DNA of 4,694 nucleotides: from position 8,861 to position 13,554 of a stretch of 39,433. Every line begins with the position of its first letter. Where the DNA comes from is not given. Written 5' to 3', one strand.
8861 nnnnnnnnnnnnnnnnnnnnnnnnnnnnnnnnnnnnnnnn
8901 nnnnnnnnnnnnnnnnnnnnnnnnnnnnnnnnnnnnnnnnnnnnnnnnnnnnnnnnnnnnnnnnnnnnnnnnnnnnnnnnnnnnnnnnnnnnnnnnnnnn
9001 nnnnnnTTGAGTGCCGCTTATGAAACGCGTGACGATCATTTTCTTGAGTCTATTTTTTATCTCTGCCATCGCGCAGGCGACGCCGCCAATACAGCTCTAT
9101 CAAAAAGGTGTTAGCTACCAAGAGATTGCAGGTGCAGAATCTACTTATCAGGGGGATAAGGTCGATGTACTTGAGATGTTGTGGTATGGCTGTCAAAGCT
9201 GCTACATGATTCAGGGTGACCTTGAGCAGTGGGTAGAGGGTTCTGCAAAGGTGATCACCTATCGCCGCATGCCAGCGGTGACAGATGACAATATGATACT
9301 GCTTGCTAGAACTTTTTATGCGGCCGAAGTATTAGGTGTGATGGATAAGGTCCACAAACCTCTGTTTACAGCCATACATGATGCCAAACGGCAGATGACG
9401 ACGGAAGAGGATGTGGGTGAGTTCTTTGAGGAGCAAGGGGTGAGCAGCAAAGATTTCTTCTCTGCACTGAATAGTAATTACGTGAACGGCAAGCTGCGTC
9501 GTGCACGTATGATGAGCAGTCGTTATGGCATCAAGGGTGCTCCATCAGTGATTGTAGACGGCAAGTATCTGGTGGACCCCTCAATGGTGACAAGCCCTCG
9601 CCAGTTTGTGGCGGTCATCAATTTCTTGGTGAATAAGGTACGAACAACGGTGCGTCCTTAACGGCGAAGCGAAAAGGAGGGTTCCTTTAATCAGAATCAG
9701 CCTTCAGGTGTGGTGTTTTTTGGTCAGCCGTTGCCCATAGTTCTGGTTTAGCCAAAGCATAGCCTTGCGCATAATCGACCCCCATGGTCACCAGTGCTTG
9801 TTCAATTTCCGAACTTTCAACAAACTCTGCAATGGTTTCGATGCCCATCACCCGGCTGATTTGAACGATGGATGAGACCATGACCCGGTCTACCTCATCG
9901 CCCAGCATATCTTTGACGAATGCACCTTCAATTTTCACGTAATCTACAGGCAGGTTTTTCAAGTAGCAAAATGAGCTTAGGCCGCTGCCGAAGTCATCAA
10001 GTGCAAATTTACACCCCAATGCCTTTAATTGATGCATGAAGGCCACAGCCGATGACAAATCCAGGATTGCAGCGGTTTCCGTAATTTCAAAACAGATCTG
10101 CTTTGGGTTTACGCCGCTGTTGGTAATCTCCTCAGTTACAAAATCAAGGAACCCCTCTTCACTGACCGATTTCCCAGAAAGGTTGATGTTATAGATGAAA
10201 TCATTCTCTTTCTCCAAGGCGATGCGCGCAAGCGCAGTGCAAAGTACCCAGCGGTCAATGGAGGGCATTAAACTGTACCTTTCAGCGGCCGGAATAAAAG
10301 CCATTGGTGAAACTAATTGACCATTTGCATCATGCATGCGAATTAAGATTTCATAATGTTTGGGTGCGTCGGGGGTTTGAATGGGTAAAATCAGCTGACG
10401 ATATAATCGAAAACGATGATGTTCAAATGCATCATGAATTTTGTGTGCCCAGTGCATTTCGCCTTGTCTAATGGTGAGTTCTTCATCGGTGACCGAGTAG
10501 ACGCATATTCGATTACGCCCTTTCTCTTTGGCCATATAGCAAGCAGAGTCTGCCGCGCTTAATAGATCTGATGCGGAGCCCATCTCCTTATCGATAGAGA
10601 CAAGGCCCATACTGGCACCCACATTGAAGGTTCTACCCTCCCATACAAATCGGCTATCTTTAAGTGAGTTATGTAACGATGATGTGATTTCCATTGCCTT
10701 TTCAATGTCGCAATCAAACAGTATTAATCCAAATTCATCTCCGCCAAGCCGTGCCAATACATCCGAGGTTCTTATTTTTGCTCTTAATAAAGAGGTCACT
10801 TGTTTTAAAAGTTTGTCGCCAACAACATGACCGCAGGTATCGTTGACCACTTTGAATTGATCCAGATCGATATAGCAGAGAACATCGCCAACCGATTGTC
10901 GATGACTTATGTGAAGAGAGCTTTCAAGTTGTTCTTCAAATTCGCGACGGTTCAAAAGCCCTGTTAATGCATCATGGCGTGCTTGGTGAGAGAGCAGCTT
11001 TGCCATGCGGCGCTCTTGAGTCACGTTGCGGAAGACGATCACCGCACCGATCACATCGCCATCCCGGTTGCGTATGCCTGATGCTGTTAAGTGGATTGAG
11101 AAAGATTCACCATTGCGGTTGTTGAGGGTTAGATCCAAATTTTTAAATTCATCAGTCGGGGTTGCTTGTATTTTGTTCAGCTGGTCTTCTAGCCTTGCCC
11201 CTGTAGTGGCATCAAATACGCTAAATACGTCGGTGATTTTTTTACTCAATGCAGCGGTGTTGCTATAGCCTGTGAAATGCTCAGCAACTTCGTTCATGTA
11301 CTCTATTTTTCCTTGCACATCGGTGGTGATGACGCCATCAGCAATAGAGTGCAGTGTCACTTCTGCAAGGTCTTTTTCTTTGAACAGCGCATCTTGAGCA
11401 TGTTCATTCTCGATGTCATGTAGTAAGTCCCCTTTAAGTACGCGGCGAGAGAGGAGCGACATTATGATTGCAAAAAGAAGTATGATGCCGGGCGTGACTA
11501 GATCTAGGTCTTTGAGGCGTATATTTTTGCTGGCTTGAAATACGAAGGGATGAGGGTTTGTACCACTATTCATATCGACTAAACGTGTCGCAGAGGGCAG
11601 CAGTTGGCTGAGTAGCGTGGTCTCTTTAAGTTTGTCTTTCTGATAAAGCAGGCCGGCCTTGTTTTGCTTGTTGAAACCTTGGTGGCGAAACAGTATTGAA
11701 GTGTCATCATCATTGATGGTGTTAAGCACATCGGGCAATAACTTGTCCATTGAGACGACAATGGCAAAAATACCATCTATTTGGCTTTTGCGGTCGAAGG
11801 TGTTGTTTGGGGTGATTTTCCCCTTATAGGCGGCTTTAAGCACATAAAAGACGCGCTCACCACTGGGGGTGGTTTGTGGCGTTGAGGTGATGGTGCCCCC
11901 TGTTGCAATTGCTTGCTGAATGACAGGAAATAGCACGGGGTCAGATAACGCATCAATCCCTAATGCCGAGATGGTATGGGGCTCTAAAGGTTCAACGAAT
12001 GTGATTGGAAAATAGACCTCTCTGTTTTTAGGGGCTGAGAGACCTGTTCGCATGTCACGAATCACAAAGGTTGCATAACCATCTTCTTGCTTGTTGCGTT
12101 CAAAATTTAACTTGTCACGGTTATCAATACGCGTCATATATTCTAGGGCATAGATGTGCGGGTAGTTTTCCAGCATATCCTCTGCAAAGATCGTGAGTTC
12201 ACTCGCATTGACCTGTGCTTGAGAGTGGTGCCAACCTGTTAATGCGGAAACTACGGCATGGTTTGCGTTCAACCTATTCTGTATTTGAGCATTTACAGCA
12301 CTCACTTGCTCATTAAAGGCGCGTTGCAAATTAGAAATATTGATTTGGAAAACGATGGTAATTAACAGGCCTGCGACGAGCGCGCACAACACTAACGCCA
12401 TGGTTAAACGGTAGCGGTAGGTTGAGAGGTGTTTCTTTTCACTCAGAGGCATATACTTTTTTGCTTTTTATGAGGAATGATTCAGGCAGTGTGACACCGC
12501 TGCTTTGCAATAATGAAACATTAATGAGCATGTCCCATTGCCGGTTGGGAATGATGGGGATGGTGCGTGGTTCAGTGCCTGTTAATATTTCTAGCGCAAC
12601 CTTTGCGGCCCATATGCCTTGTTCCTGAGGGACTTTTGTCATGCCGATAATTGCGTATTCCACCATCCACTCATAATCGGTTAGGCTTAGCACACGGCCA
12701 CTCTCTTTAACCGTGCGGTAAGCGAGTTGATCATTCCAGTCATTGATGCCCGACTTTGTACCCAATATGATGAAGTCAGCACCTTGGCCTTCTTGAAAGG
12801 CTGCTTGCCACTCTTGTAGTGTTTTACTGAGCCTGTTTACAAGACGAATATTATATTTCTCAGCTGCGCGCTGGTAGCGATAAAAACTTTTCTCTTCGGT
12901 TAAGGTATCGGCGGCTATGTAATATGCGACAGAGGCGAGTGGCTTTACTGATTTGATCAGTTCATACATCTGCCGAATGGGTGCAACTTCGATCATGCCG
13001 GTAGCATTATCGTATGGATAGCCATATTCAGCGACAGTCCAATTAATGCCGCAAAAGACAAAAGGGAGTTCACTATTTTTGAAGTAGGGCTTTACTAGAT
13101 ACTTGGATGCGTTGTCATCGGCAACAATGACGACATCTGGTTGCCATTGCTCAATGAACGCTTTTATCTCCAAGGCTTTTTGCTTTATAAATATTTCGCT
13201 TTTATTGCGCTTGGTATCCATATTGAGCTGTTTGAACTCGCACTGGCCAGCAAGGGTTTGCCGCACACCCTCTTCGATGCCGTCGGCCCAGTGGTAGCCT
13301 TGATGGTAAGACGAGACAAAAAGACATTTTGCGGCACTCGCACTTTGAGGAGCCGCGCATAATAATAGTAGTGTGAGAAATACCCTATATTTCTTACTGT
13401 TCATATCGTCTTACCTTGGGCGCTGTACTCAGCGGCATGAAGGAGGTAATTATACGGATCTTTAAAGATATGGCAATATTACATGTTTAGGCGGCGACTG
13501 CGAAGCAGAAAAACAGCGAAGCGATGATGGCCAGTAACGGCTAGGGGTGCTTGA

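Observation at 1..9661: Nine-gene operon linking multihaem cytochromes to NHL beta-propeller lipoproteins and a private maturation set: candidate uncharacterised extracytoplasmic electron-transfer module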

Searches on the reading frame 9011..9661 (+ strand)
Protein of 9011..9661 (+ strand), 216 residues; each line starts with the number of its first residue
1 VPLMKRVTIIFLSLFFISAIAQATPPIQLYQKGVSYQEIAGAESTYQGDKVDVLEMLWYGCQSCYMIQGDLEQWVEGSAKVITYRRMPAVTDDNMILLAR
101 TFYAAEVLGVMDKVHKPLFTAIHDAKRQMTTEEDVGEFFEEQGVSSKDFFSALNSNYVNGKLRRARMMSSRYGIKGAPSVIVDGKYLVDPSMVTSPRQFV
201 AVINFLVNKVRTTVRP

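Call 5: search_protein_families(library=pfam, proteins=[window:9011-9661:+], max_evalue=0.01)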
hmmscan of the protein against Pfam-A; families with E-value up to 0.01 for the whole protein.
window:9011-9661:+ (216 aa): 2 families
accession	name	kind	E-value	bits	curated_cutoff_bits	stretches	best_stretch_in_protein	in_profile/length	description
PF01323.26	DSBA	-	5.3e-15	56.1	25.6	1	67-188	60-178/191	DSBA-like thioredoxin domain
PF13462.12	Thioredoxin_4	-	0.00033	21.3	23.2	1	102-191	63-154/165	Thioredoxin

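Call 6: search_protein_families(library=ncbifam, proteins=[window:9011-9661:+], max_evalue=0.01)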
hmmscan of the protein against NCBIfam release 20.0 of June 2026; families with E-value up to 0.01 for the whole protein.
window:9011-9661:+ (216 aa): 2 families
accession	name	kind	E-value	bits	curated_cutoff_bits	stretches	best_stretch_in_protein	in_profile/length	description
NF047695.1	ThlDiSintDsbAHaem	equivalog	1.1e-18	67.4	290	1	4-202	1-199/206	thiol:disulfide interchange protein DsbA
NF008198.0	PRK10954.1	equivalog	3.9e-14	52.9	279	1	4-209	1-206/207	thiol:disulfide interchange protein DsbA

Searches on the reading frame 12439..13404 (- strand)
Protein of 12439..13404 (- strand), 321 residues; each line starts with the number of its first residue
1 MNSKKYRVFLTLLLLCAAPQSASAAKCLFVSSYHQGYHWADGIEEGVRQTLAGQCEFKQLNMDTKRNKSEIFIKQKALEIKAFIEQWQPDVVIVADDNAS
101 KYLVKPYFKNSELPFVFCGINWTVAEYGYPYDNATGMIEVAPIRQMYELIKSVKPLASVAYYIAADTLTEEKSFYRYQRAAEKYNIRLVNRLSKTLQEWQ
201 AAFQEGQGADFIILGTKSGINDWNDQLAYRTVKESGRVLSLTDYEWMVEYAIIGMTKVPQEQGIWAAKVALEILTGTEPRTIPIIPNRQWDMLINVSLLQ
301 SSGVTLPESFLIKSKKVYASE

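Call 54: search_protein_families(library=pfam, proteins=[window:12439-13404:-], max_evalue=0.01)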
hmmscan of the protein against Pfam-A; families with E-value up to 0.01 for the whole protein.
window:12439-13404:- (321 aa): 1 family
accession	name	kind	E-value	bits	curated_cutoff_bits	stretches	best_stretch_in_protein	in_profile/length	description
PF04392.18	ABC_sub_bind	-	4.2e-14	52.9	25.9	1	41-317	18-292/293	ABC transporter substrate binding protein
